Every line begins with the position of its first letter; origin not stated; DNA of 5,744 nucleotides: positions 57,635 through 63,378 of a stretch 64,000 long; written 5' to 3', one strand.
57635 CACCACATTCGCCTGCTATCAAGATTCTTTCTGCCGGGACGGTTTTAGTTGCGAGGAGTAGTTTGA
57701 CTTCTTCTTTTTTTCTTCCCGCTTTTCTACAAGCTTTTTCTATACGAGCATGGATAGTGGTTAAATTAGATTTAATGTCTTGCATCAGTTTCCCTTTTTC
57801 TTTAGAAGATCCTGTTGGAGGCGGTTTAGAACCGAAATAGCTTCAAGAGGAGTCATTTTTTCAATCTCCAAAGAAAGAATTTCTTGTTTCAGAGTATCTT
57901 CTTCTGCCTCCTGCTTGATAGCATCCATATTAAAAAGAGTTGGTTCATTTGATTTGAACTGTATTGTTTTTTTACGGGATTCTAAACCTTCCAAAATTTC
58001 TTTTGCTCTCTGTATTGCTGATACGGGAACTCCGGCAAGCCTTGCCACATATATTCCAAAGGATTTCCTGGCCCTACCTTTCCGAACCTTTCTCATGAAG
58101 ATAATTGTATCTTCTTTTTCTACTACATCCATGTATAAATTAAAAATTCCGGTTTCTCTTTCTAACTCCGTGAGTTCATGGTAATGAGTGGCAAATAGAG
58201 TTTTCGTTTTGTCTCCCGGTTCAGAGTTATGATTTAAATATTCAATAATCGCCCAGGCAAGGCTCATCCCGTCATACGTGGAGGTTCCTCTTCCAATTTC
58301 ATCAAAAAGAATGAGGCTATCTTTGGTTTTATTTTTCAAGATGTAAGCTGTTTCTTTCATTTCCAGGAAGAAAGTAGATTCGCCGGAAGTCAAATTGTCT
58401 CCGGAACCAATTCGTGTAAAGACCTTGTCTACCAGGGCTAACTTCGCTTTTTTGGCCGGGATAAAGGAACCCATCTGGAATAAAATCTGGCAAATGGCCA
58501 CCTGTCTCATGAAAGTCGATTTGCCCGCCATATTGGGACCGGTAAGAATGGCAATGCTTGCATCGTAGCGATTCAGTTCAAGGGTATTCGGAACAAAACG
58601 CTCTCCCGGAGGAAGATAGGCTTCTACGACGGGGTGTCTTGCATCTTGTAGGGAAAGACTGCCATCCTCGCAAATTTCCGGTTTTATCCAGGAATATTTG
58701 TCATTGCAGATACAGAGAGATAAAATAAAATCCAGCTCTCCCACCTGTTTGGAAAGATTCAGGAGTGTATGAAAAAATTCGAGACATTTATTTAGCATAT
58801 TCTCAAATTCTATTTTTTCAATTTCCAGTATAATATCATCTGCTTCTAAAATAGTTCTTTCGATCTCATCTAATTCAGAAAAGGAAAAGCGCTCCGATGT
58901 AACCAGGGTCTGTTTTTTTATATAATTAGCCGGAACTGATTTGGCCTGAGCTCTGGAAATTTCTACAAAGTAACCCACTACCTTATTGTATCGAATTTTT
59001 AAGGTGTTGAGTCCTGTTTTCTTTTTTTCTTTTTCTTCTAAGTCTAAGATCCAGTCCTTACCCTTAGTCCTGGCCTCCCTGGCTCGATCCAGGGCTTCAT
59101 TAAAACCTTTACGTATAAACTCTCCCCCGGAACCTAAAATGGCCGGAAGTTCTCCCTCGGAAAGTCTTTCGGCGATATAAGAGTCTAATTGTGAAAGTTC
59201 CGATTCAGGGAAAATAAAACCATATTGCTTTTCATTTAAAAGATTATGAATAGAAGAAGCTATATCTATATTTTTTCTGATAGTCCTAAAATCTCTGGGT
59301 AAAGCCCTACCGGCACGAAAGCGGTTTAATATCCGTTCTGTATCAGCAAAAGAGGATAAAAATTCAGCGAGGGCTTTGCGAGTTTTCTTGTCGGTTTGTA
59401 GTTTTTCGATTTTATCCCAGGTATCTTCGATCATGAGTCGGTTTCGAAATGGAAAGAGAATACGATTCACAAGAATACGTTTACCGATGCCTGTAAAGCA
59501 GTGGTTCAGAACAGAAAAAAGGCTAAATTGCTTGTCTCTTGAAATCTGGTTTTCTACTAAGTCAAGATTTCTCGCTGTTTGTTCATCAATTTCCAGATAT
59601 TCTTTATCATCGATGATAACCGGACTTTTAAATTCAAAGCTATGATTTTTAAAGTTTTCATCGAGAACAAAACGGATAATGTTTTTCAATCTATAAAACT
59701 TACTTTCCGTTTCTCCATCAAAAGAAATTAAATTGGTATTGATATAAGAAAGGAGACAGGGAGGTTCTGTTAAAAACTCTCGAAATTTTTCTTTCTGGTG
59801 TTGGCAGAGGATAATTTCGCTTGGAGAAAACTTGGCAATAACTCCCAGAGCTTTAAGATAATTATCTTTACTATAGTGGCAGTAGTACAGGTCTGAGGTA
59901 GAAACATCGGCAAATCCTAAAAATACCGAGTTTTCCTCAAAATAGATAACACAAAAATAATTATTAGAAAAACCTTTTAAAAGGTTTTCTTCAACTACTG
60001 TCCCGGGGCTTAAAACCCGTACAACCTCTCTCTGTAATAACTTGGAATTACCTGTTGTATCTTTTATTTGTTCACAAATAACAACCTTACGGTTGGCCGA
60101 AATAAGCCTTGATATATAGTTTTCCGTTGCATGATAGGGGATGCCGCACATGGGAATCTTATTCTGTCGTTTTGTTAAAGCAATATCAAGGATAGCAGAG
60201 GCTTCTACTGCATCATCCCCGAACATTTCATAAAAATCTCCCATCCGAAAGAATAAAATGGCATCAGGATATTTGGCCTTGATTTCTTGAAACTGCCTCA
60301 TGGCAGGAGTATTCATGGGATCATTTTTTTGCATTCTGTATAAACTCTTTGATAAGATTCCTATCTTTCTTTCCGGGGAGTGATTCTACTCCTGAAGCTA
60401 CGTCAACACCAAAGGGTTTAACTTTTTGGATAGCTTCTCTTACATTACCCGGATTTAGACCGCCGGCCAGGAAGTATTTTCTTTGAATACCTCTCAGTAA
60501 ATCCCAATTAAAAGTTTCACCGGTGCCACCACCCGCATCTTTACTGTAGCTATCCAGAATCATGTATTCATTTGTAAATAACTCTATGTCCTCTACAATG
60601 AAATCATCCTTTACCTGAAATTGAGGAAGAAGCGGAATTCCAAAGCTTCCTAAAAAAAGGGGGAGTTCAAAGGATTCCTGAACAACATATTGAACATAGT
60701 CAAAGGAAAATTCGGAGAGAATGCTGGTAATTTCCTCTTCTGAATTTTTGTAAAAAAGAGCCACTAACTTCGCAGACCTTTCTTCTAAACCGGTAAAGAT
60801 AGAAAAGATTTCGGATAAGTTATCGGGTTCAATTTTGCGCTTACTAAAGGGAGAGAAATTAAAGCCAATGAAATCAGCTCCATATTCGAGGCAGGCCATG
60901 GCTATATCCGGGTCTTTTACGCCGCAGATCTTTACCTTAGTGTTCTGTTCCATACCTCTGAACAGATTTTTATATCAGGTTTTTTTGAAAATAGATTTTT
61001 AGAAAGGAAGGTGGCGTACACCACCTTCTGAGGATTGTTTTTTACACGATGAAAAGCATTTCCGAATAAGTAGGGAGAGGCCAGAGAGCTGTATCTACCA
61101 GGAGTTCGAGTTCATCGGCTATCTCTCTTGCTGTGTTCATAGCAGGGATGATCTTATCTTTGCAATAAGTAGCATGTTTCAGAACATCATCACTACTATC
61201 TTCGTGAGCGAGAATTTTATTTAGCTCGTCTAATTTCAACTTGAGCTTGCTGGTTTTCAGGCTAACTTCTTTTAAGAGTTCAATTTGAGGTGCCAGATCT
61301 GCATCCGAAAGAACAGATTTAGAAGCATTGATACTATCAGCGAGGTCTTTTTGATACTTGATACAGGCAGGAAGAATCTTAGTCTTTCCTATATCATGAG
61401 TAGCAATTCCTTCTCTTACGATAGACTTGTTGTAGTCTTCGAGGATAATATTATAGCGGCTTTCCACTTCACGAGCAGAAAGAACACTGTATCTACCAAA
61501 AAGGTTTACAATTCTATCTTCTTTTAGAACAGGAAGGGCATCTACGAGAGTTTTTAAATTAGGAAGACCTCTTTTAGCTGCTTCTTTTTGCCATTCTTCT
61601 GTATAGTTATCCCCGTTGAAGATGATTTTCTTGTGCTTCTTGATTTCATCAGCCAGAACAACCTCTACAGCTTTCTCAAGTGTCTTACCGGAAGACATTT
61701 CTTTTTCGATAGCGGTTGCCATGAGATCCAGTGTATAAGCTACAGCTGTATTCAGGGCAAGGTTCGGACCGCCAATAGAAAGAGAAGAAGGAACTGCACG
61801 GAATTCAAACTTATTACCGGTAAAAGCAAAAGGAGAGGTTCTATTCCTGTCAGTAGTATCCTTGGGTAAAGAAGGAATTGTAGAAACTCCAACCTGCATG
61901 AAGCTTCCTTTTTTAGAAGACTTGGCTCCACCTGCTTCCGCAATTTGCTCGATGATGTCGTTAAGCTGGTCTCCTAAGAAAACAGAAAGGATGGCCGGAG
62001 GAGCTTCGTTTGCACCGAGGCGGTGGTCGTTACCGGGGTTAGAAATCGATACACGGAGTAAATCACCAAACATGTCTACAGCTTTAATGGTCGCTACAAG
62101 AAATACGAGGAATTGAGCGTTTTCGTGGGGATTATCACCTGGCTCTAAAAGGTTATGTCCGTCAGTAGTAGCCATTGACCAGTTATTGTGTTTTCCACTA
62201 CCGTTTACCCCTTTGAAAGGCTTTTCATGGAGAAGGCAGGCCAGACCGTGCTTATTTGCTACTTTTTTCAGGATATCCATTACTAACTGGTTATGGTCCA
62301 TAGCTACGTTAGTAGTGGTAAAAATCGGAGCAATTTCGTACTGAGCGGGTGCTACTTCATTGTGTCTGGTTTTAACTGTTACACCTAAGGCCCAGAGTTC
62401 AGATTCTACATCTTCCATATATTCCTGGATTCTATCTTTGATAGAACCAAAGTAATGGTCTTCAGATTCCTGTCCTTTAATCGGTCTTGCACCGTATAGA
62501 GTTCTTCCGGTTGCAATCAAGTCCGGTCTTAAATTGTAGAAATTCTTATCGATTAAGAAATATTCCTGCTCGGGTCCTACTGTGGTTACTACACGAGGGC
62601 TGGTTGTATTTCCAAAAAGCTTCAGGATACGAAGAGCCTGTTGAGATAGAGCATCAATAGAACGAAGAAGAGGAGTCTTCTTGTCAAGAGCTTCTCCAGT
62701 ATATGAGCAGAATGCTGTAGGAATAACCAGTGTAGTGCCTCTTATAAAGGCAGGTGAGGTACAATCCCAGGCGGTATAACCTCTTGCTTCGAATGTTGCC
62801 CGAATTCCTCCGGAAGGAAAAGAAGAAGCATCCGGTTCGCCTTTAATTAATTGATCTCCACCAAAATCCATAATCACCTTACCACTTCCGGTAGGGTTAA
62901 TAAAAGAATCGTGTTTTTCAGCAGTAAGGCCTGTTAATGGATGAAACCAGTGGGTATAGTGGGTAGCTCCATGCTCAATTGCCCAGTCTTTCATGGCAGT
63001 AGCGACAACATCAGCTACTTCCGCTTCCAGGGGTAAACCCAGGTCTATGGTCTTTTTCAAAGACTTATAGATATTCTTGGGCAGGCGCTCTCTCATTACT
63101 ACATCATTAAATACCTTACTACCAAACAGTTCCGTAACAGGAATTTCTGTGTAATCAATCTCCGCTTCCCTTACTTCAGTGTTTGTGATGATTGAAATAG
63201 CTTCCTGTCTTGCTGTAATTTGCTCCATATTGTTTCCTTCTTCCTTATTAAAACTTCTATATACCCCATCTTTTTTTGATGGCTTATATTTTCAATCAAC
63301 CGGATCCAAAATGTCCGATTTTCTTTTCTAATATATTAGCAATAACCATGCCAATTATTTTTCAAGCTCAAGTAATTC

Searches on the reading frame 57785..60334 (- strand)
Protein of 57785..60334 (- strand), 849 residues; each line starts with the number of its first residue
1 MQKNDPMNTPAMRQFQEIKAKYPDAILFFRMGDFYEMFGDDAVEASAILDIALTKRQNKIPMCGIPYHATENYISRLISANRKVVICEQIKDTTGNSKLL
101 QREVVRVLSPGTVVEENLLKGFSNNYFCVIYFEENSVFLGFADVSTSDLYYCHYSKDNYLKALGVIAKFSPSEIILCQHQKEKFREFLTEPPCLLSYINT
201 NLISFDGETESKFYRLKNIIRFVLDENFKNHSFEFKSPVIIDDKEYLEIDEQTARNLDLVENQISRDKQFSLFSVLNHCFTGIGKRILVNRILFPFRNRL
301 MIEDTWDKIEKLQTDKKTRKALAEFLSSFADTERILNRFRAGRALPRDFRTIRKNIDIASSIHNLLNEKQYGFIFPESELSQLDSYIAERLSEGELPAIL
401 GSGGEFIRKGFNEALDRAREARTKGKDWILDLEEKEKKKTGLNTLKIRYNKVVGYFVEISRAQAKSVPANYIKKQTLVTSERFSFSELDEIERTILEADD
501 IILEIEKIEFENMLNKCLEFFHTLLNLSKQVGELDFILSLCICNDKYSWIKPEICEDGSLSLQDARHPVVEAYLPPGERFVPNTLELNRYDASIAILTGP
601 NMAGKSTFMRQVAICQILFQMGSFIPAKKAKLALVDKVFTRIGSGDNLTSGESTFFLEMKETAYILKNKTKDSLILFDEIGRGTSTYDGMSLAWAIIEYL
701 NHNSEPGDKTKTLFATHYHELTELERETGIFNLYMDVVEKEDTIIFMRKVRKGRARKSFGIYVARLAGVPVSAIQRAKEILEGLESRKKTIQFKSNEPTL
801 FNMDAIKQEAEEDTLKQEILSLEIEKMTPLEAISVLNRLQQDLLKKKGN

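Call 36: search_protein_families(library=pfam, proteins=[window:57785-60334:-], max_evalue=0.00001)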
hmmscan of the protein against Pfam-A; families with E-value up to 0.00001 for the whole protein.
window:57785-60334:- (849 aa): 5 families
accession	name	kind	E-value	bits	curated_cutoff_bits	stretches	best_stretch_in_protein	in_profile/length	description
PF00488.27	MutS_V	-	2e-76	256.6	30.2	1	596-785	2-188/188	MutS domain V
PF01624.25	MutS_I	-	5.7e-40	136.5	20.6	1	9-116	1-112/113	MutS domain I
PF05190.23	MutS_IV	-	4.7e-27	94.5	22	1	410-499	1-90/92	MutS family domain IV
PF05192.23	MutS_III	-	7.1e-27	95.4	34.1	1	252-540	1-193/194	MutS domain III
PF05188.22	MutS_II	-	6.7e-06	27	25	0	125-208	1-84/133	MutS domain II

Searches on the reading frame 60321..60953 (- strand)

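Call 36: search_protein_families(library=pfam, proteins=[window:60321-60953:-], max_evalue=0.00001)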
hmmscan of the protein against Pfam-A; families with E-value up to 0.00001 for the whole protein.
window:60321-60953:- (210 aa): 1 family
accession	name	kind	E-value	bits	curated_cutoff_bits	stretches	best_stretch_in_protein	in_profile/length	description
PF00697.28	PRAI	-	2.7e-35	122.3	22.7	1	7-207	1-193/193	N-(5'phosphoribosyl)anthranilate (PRA) isomerase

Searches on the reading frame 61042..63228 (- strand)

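Call 36: search_protein_families(library=pfam, proteins=[window:61042-63228:-], max_evalue=0.00001)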
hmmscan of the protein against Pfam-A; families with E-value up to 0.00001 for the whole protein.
window:61042-63228:- (728 aa): 3 families
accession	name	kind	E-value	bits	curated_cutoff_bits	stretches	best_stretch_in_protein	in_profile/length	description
PF12437.13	GSIII_N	-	2.6e-80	268.1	25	1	32-190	2-160/160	Glutamine synthetase type III N terminal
PF18318.6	Gln-synt_C-ter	-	1.9e-39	134.5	22.7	1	521-637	2-118/118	Glutamine synthetase C-terminal domain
PF00120.29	Gln-synt_C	-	6e-22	78.6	24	1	214-373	21-176/344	Glutamine synthetase, catalytic domain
